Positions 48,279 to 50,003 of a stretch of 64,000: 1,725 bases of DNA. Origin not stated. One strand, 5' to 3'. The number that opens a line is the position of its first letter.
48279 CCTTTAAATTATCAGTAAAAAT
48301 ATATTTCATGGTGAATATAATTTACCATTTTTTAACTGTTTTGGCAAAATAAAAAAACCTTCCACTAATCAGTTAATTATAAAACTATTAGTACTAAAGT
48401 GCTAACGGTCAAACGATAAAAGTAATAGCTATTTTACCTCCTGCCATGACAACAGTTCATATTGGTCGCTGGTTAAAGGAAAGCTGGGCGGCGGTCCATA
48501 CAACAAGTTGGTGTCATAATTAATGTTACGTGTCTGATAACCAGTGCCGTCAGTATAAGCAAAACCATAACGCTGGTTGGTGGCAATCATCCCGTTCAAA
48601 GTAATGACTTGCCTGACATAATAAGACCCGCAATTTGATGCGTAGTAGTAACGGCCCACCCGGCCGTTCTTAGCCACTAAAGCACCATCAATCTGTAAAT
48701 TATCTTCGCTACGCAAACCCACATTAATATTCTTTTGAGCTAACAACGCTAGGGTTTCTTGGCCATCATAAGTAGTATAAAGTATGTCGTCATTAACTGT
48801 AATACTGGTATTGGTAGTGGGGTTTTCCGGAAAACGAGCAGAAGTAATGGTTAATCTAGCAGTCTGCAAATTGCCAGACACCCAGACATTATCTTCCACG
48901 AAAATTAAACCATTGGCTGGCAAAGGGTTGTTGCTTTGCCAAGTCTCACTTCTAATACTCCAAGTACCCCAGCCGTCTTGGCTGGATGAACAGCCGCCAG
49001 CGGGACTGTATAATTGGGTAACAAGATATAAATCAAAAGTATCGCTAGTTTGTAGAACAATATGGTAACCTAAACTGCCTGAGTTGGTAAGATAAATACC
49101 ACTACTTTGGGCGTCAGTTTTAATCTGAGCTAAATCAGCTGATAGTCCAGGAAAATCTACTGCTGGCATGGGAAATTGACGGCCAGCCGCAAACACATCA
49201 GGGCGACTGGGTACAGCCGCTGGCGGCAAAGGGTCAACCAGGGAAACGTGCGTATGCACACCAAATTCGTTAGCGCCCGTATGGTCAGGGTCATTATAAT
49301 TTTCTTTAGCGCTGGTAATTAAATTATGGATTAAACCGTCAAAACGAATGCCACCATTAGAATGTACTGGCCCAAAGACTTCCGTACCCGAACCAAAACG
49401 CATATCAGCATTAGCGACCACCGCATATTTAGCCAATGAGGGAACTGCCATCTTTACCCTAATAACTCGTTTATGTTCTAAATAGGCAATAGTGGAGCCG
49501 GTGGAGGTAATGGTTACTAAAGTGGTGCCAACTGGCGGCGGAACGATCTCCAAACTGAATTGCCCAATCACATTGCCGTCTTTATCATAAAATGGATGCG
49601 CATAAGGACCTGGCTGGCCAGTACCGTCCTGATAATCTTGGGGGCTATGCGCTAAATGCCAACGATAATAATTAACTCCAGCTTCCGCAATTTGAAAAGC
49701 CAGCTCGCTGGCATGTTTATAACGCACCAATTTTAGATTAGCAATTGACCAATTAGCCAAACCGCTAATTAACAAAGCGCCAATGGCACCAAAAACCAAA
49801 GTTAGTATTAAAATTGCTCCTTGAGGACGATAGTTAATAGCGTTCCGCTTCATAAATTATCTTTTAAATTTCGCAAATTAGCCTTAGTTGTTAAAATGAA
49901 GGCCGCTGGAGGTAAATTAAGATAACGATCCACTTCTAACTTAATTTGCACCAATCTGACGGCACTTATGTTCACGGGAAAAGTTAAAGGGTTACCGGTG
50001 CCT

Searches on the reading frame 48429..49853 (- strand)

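Call 47: search_protein_families(library=pfam, proteins=[window:48429-49853:-], max_evalue=0.001)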
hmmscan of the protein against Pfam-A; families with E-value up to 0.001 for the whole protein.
window:48429-49853:- (474 aa): 1 family
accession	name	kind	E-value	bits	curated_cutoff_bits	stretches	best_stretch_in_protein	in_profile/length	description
PF14341.11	PilX_N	-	0.00044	20.6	25.5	1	11-61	1-51/51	PilX N-terminal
